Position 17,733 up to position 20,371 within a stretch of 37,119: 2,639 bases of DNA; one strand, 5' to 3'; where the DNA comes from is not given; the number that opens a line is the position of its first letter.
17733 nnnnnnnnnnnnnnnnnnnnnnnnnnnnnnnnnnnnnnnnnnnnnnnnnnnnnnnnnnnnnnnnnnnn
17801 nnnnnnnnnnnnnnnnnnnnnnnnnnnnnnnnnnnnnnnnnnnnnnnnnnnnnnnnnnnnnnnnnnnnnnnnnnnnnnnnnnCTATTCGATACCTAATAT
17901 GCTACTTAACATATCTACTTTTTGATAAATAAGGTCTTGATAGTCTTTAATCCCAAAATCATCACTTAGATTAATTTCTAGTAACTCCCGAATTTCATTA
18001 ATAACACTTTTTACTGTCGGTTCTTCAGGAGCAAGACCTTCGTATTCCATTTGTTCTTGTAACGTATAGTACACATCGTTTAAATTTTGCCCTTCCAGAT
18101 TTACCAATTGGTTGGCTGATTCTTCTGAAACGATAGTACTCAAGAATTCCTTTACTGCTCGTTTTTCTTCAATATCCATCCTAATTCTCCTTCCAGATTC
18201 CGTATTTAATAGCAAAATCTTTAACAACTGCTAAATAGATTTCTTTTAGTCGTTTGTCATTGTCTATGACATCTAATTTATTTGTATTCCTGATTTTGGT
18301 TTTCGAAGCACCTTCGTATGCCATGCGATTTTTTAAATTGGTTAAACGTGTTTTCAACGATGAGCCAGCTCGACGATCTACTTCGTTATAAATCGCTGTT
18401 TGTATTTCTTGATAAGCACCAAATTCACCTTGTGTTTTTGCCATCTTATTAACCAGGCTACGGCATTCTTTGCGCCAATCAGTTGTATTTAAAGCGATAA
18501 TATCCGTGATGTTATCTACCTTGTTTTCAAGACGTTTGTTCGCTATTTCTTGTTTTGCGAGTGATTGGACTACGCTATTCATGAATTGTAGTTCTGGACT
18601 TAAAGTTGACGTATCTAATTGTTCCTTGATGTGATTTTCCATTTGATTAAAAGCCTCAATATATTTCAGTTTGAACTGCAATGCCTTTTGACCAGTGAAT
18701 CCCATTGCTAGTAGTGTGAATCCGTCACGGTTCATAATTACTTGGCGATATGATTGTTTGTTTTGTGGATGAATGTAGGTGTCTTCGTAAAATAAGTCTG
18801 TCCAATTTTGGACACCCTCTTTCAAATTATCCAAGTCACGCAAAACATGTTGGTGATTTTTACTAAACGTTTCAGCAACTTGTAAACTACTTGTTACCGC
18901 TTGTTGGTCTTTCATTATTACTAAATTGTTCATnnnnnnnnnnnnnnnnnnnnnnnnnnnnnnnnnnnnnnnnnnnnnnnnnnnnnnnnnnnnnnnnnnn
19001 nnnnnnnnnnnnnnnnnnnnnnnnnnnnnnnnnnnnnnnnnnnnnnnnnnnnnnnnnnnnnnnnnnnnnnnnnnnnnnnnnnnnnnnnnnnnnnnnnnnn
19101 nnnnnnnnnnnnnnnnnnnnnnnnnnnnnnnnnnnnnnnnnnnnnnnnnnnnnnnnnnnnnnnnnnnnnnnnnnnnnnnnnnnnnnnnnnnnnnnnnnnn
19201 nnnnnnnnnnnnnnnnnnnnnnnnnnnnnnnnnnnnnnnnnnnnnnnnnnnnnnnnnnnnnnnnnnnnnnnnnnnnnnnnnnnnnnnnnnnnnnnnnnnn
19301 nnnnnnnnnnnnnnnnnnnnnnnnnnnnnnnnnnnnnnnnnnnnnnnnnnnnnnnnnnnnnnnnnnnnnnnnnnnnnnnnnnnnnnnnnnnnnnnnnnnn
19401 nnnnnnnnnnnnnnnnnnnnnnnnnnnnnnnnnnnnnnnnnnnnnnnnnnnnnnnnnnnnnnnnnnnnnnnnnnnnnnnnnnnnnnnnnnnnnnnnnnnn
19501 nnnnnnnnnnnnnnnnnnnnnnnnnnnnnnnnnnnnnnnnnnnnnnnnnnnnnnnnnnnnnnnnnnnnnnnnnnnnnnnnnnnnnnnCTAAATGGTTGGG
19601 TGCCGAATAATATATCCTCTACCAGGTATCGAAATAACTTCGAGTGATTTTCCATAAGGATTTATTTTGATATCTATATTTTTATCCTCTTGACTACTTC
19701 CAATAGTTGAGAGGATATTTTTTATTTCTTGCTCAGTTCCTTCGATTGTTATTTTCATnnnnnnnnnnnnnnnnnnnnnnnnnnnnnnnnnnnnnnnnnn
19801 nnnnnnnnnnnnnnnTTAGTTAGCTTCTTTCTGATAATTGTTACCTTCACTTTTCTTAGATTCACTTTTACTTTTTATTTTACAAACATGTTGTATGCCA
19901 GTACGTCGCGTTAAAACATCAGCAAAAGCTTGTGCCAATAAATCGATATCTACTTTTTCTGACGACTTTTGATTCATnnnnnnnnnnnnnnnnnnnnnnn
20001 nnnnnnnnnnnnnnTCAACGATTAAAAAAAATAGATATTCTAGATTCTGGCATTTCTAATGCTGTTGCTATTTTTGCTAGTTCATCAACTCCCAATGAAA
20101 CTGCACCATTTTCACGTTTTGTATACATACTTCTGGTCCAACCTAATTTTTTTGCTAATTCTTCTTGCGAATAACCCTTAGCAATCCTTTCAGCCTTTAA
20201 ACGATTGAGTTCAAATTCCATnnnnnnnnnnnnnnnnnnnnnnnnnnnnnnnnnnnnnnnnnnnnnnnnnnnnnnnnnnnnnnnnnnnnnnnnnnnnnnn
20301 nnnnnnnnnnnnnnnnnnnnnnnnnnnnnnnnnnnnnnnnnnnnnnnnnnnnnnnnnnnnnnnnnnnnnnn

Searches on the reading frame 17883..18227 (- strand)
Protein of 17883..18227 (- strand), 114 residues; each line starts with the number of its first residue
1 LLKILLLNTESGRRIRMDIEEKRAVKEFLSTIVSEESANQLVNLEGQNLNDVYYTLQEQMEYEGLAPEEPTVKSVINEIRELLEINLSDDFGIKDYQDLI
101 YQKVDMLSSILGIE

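Call 3: search_protein_families(library=pfam, proteins=[window:17883-18227:-], max_evalue=0.01)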
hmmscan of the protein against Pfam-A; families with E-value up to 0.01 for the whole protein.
window:17883-18227:- (114 aa): 1 family
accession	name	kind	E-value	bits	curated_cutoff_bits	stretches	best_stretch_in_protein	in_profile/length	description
PF01698.23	SAM_LFY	-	0.0083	16.5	25.2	0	38-83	30-76/80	Floricaula / Leafy protein SAM domain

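Call 38: search_protein_families(library=phrogs, proteins=[window:17883-18227:-], max_evalue=0.001)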
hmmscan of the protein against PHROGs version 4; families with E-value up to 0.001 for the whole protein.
window:17883-18227:- (114 aa): 1 family
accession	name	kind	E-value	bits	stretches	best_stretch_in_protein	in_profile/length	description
phrog_26146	-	unknown function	2.7e-63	211.2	1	17-114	1-98/98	-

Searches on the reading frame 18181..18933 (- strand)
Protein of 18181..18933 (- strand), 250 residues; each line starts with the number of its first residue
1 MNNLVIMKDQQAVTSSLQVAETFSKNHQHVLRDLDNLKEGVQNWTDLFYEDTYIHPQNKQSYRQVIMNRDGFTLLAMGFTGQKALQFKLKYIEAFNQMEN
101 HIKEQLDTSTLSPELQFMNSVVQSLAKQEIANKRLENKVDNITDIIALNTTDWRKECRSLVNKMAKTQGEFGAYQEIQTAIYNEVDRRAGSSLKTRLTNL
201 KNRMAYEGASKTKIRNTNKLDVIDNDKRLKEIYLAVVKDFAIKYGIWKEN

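Call 3: search_protein_families(library=pfam, proteins=[window:18181-18933:-], max_evalue=0.01)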
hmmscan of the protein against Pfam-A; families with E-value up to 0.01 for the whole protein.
window:18181-18933:- (250 aa): 1 family
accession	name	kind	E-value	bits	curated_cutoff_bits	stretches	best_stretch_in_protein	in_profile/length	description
PF09669.15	Phage_pRha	-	1.1e-28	100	29.9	1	14-100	1-91/91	Phage regulatory protein Rha (Phage_pRha)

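Call 38: search_protein_families(library=phrogs, proteins=[window:18181-18933:-], max_evalue=0.001)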
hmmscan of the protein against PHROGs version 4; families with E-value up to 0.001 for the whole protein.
window:18181-18933:- (250 aa): 14 families
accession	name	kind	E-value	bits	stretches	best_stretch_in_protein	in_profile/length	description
phrog_373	-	transcription regulation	1.5e-73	249.2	1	1-249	87-342/373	anti-repressor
phrog_518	-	transcription regulation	4.2e-37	129.1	1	1-133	11-141/268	Rha-like transcriptional regulator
phrog_995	-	transcription regulation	7.3e-27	95.6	1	5-164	112-260/307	transcriptional regulator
phrog_2657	-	transcription regulation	2.8e-26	93.3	1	1-127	11-141/243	transcriptional regulator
phrog_821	-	transcription regulation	1e-23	85.3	1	7-123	157-272/324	transcriptional regulator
phrog_18886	-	unknown function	1.2e-23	84.9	1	2-106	7-114/269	-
phrog_63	-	transcription regulation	9.6e-20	72.3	1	1-139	120-262/431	anti-repressor Ant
phrog_29672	-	unknown function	8.6e-16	58.7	1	174-246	2-74/81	-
phrog_10324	-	transcription regulation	2.9e-09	38.1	1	13-126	5-112/205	anti-repressor Ant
phrog_17477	-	transcription regulation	5e-07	30.7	1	175-243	72-140/147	anti-repressor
phrog_15204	-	transcription regulation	1.1e-06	29.4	1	3-38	26-61/79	anti-repressor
phrog_8244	-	unknown function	2.1e-06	28.1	1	10-108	154-252/383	-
phrog_17716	-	unknown function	2.4e-06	29.3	1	77-104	1-28/101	-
phrog_20738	-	transcription regulation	0.00019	23.2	1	67-104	1-38/103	anti-repressor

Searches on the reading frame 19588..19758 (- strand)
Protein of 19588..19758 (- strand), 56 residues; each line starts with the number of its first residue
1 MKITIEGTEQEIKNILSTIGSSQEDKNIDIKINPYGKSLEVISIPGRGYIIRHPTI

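Call 38: search_protein_families(library=phrogs, proteins=[window:19588-19758:-], max_evalue=0.001)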
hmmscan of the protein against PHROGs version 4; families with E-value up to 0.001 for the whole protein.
window:19588-19758:- (56 aa): 3 families
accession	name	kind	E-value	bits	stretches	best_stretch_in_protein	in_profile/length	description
phrog_10973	-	unknown function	1.8e-17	64.2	1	1-31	1-31/48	-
phrog_34513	-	unknown function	4.9e-06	27.4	1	1-32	1-31/60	-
phrog_28646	-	unknown function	0.00092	20.2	0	1-24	1-24/43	-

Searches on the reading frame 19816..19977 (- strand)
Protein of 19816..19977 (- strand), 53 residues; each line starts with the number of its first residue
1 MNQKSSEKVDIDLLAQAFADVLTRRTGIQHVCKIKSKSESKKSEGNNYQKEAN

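Call 3: search_protein_families(library=pfam, proteins=[window:19816-19977:-], max_evalue=0.01)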
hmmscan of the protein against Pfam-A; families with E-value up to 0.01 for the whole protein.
window:19816-19977:- (53 aa): 0 families

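Call 38: search_protein_families(library=phrogs, proteins=[window:19816-19977:-], max_evalue=0.001)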
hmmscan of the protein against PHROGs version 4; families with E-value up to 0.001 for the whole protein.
window:19816-19977:- (53 aa): 1 family
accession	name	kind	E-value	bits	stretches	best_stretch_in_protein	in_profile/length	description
phrog_9923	-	unknown function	1.5e-30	105.9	1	5-53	1-49/53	-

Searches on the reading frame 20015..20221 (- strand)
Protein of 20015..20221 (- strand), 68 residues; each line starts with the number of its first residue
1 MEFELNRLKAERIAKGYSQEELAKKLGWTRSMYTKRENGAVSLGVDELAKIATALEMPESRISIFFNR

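Call 3: search_protein_families(library=pfam, proteins=[window:20015-20221:-], max_evalue=0.01)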
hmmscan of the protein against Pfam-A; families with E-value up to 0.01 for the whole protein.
window:20015-20221:- (68 aa): 7 families
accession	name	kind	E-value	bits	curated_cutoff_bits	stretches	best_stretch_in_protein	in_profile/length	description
PF01381.28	HTH_3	-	3.5e-14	53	23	1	8-58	1-51/55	Helix-turn-helix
PF13560.12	HTH_31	-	1.5e-09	38.4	27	1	7-60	5-59/64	Helix-turn-helix domain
PF12844.13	HTH_19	-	3.2e-05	24.2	30.2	1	6-60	2-56/64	Helix-turn-helix domain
PF13443.12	HTH_26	-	0.00013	22.6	22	1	7-57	1-52/63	Cro/C1-type HTH DNA-binding domain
PF04545.22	Sigma70_r4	-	0.0042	17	24.1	0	15-31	19-35/50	Sigma-70, region 4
PF05339.17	DUF739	-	0.0045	17.6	27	1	1-66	1-66/69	Protein of unknown function (DUF739)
PF13384.12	HTH_23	-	0.0056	16.9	24.6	0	11-31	12-32/50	Homeodomain-like domain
